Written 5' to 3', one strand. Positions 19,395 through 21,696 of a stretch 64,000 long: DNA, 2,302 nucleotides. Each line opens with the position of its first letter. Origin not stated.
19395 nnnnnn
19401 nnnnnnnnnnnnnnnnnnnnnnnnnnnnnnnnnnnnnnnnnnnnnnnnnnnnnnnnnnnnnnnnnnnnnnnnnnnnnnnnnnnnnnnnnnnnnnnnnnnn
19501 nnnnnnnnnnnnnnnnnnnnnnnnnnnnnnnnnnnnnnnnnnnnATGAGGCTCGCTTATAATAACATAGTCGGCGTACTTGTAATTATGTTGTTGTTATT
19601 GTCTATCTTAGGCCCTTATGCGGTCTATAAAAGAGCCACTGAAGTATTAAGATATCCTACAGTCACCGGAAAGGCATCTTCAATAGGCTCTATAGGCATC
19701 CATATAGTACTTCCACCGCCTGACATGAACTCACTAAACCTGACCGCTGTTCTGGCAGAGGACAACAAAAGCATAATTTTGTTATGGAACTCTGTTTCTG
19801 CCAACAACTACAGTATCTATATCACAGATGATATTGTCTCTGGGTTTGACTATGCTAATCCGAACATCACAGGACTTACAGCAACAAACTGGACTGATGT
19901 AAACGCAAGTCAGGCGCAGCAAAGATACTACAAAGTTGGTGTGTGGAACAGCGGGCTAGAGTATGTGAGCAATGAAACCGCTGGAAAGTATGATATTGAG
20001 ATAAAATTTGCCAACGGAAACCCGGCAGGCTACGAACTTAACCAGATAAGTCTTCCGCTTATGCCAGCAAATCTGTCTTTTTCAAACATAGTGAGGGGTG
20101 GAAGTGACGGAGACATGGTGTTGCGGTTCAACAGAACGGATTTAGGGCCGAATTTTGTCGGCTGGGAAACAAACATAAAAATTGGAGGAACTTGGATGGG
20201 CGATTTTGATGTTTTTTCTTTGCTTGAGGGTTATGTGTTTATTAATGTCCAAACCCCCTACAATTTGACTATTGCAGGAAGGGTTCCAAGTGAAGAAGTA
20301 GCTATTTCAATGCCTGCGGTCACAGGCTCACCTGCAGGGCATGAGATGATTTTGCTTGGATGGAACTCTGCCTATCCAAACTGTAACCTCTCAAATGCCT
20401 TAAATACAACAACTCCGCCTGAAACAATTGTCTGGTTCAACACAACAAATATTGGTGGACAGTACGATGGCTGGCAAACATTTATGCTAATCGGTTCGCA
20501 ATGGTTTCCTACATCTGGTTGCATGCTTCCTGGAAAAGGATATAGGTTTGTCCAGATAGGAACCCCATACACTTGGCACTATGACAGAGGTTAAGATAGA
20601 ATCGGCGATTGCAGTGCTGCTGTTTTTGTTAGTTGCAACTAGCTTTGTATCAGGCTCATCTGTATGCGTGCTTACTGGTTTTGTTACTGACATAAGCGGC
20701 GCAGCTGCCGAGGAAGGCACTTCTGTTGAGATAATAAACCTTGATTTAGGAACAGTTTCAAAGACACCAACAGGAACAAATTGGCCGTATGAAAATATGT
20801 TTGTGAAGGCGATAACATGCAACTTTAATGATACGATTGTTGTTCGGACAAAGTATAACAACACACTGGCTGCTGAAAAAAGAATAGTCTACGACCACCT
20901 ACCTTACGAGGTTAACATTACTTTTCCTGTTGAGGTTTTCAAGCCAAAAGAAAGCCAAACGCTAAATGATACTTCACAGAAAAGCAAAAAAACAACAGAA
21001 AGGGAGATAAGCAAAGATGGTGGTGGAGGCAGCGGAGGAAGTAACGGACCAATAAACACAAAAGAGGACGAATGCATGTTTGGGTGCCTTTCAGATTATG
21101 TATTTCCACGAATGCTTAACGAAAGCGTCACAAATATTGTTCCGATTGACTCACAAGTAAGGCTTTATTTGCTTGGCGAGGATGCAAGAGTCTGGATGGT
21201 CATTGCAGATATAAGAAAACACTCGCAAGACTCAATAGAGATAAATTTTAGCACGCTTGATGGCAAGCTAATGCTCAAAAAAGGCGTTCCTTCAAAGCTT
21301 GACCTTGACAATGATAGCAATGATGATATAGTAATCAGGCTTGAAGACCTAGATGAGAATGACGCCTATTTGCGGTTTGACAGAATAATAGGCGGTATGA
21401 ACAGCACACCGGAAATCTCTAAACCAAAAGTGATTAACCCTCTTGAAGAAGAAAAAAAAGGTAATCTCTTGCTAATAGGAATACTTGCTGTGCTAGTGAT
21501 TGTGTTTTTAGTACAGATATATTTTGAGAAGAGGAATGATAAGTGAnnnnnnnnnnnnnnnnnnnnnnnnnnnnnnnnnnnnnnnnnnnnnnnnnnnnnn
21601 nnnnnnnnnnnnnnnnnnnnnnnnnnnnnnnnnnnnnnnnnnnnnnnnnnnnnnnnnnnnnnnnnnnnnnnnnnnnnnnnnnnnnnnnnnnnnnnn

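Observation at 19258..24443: AbrB-like regulator translationally coupled to three large glycoprotein-like surface proteins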

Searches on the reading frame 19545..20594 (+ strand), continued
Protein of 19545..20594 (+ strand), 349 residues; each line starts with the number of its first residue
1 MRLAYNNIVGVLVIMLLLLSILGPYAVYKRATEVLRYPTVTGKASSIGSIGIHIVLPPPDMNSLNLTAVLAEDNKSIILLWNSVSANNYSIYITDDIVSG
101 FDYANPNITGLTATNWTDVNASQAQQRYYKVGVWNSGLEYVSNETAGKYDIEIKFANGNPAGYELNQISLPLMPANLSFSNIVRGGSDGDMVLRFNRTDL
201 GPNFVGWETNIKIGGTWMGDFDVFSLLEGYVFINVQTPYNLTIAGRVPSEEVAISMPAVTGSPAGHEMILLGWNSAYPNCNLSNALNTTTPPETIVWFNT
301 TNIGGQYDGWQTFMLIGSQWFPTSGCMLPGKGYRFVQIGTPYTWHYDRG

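Call 65: list_cluster_members(proteins=[P0044, P0046, P0047, P0052, P0055, P0057, P0059, P0033, P0045, P0068])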
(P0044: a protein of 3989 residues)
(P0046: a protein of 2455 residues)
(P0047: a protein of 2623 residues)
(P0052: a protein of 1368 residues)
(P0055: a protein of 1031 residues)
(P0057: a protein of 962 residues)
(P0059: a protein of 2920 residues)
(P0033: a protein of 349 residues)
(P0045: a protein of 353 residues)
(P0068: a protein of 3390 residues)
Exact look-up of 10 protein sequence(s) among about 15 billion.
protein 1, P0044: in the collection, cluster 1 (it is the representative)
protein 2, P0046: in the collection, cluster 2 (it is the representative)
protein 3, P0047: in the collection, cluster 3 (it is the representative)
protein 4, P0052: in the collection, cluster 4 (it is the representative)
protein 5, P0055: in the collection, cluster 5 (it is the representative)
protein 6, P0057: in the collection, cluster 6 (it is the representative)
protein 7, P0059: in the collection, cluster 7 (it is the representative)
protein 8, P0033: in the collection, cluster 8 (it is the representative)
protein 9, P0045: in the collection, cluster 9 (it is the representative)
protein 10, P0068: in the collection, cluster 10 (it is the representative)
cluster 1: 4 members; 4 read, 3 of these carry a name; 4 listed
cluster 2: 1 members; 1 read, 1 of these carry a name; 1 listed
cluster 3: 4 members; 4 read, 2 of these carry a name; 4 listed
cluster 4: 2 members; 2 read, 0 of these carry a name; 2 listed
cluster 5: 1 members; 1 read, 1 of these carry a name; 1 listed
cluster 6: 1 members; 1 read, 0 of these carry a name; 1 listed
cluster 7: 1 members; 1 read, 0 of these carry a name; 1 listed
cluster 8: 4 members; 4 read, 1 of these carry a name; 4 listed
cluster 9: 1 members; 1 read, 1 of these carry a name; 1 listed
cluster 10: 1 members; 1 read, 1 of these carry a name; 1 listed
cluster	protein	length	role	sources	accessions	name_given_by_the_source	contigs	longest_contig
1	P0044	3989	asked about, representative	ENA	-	-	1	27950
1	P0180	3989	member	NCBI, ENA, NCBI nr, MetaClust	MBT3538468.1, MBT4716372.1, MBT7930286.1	S8 family serine peptidase [Candidatus Woesearchaeota archaeon] | \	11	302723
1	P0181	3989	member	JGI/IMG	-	hypothetical protein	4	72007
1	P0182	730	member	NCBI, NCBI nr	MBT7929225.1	hypothetical protein HN682_04840, partial [Candidatus Peregrinibacteria bacterium] | hypothetical protein [Candidatus Peregrinibacteria bacterium]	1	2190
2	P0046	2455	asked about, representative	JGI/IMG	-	parallel beta-helix repeat protein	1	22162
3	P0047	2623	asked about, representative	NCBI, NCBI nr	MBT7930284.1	hypothetical protein HN698_00005, partial [Candidatus Woesearchaeota archaeon] | hypothetical protein [Candidatus Woesearchaeota archaeon]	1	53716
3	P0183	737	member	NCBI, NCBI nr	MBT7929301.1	hypothetical protein HN682_05240, partial [Candidatus Peregrinibacteria bacterium] | hypothetical protein [Candidatus Peregrinibacteria bacterium]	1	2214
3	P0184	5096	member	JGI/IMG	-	-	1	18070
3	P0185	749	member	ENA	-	-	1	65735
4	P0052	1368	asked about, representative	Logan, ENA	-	-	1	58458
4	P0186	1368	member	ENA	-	-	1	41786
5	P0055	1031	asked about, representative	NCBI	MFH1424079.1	MAG: C1 family peptidase [archaeon]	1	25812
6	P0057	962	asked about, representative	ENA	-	-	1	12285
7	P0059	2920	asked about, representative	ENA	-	-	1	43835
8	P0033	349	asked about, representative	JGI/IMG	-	-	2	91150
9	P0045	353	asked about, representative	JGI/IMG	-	succinate dehydrogenase flavin-adding protein (antitoxin of CptAB toxin-antitoxin module)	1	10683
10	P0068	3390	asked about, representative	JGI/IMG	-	parallel beta-helix repeat protein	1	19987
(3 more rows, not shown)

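Call 68: find_encoding_contigs(protein=P0036, flank=8000, max_places=2)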
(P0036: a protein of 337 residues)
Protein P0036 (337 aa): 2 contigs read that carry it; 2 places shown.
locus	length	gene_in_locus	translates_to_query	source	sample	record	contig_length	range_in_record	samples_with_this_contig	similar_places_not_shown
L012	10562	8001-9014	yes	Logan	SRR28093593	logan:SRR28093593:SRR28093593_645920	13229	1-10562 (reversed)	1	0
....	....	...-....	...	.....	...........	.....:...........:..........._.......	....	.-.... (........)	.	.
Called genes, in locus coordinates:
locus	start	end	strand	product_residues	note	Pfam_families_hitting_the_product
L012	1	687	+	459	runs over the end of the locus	PF01406:tRNA-synt_1e, PF01921:tRNA-synt_1f (faint), PF09334:tRNA-synt_1g (faint), PF09190:DALR_2 (faint), PF23493:CysS_C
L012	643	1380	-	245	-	PF01790:LGT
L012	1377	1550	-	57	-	-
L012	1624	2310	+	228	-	PF00154:RecA_N, PF06745:ATPase (weak), PF08423:Rad51, PF13481:AAA_25, PF01637:ATPase_2 (faint), PF13479:AAA_24 (weak)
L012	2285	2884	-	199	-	PF00318:Ribosomal_S2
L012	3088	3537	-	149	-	PF02834:LigT_PEase, PF13563:2_5_RNA_ligase2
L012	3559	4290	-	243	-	-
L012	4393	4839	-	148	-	-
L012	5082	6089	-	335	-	PF14520:HHH_5, PF00154:RecA_N, PF06745:ATPase, PF08423:Rad51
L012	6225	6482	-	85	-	-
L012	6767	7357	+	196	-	PF01966:HD (faint)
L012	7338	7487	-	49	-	-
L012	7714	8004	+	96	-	PF04014:MazE_antitoxin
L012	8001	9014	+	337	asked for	-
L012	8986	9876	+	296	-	-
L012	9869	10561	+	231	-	?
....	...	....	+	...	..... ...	-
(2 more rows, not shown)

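Call 69: find_encoding_contigs(protein=P0045, flank=8000, max_places=2)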
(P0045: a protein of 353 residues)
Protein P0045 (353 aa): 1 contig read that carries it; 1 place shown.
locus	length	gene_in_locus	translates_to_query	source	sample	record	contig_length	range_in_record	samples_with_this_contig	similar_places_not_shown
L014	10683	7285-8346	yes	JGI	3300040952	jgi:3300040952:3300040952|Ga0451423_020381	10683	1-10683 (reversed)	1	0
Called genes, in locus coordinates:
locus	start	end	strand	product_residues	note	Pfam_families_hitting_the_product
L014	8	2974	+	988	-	PF13385:Laminin_G_3, PF02210:Laminin_G_2 (faint), PF02973:Sialidase (faint), PF13385:Laminin_G_3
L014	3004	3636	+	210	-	-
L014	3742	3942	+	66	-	-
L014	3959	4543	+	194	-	-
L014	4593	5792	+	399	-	-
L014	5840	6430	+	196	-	-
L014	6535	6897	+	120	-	-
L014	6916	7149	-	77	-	-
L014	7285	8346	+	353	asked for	-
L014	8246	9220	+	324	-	-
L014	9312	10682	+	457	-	?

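Call 80: search_protein_families(library=phrogs, proteins=[window:19545-20594:+], max_evalue=0.01)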
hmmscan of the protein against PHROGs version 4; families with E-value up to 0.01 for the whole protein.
window:19545-20594:+ (349 aa): 0 families

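Call 81: search_protein_families(library=padloc, proteins=[window:19545-20594:+], max_evalue=0.01)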
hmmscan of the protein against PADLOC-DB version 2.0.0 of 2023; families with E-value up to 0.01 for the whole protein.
window:19545-20594:+ (349 aa): 0 families

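Call 82: find_encoding_contigs(protein=P0052, flank=10000, max_places=1)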
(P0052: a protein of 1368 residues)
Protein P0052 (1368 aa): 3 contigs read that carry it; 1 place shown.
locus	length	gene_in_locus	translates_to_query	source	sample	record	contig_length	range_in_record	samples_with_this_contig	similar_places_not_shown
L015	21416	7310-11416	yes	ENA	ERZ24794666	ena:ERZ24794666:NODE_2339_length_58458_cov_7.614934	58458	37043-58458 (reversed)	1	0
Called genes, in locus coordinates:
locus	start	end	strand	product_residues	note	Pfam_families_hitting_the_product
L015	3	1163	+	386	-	?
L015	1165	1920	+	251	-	-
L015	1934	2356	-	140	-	-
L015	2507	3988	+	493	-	PF00152:tRNA-synt_2 (faint), PF01409:tRNA-synt_2d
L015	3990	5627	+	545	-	PF03484:B5, PF17759:tRNA_synthFbeta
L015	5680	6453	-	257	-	PF05239:PRC (faint)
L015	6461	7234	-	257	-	PF00142:Fer4_NifH (faint), PF01656:CbiA, PF06564:CBP_BcsQ (weak), PF10609:ParA, PF13614:AAA_31, PF13500:AAA_26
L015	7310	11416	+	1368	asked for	PF22148:Fervidolysin_NPro-like (faint), PF00082:Peptidase_S8, PF01839:FG-GAP (weak), PF13517:FG-GAP_3, PF25292:Beta-prop_CGLA (faint), PF13517:FG-GAP_3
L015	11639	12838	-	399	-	PF06736:TMEM175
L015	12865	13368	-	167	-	PF02481:DNA_processg_A (weak), PF18306:LDcluster4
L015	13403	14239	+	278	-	PF03477:ATP-cone, PF04471:Mrr_cat, PF22357:AF1548-like_C (weak)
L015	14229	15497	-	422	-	PF00999:Na_H_Exchanger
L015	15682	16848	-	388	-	PF01901:O_anti_polymase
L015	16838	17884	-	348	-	PF01901:O_anti_polymase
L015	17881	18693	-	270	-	PF11495:TrmB_EBD_N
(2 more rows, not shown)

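Call 83: find_encoding_contigs(protein=P0055, flank=10000, max_places=1)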
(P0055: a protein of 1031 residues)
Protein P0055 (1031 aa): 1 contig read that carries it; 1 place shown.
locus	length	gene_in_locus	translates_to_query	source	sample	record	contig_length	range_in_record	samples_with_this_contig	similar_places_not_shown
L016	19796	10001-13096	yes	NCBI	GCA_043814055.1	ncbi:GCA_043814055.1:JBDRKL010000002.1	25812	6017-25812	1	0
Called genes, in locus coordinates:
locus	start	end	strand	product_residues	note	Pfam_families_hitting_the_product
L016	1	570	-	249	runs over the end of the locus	PF01026:TatD_DNase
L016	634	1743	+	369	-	-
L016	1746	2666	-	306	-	PF12840:HTH_20, PF13412:HTH_24 (faint), PF01022:HTH_5, PF05124:S_layer_C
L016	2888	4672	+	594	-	PF13522:GATase_6, PF13537:GATase_7, PF01380:SIS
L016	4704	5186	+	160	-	-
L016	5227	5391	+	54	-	-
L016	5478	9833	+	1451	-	PF05048:NosD, PF13229:Beta_helix, PF05048:NosD, PF13229:Beta_helix, PF05048:NosD, PF13229:Beta_helix, PF05048:NosD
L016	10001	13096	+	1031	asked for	PF03891:DUF333, PF00112:Peptidase_C1, PF05048:NosD, PF13229:Beta_helix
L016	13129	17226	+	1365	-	PF00082:Peptidase_S8, PF05048:NosD (weak), PF13229:Beta_helix, PF05048:NosD (weak), PF13229:Beta_helix, PF05048:NosD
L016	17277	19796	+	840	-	PF05048:NosD, PF13229:Beta_helix, PF05048:NosD, PF13229:Beta_helix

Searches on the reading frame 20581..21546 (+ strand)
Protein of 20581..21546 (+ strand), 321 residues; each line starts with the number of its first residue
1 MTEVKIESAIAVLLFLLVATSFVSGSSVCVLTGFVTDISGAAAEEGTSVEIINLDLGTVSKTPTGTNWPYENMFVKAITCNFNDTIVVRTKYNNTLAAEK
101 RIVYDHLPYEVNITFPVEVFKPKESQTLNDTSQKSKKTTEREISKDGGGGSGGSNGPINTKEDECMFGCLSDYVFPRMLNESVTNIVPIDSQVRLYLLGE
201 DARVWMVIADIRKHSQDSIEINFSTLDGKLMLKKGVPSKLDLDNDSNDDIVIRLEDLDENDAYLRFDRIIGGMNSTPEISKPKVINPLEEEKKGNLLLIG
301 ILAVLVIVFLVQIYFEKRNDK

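Call 3: search_protein_families(library=pfam, proteins=[window:20581-21546:+], max_evalue=1)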
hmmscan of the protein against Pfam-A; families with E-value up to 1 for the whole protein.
window:20581-21546:+ (321 aa): 1 family
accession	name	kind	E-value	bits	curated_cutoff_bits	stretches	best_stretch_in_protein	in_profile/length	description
PF20088.4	DUF6480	-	0.067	13.5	25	1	274-312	34-72/78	Family of unknown function (DUF6480)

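Call 4: search_protein_families(library=ncbifam, proteins=[window:20581-21546:+], max_evalue=1)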
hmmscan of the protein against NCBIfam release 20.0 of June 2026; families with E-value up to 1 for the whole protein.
window:20581-21546:+ (321 aa): 3 families
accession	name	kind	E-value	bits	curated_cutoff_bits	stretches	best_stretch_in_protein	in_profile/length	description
TIGR01563.1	gp16_SPP1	equivalog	0.0043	17.1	20.6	1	71-115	41-85/101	phage head closure protein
NF000663.1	PRK00031.2-1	exception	0.04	13.5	120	1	191-261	79-149/168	LolA-like outer membrane lipoprotein chaperone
NF033486.1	harvest_ssl1498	equivalog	0.29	11.1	45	1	286-313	21-48/53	photosystem II assembly protein Psb34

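Call 18: find_homologous_proteins(query=window:20581-21546:+, max_evalue=0.001)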
Query window:20581-21546:+ (321 aa): 1 proteins with E <= 0.001 among 3668 candidates.
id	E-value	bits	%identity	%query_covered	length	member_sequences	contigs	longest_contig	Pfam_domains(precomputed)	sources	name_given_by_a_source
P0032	1.5e-207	706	100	100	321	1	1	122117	-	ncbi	ncbi:MAG: hypothetical protein QXK37_00400 [Candidatus Woesearchaeota archaeon]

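Call 80: search_protein_families(library=phrogs, proteins=[window:20581-21546:+], max_evalue=0.01)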
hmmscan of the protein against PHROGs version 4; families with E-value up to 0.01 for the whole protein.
window:20581-21546:+ (321 aa): 1 family
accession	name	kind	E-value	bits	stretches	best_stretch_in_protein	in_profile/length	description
phrog_11583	-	unknown function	0.0052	14.6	1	146-204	840-898/2796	-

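Call 81: search_protein_families(library=padloc, proteins=[window:20581-21546:+], max_evalue=0.01)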
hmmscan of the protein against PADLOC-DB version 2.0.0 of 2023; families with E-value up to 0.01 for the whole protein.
window:20581-21546:+ (321 aa): 0 families
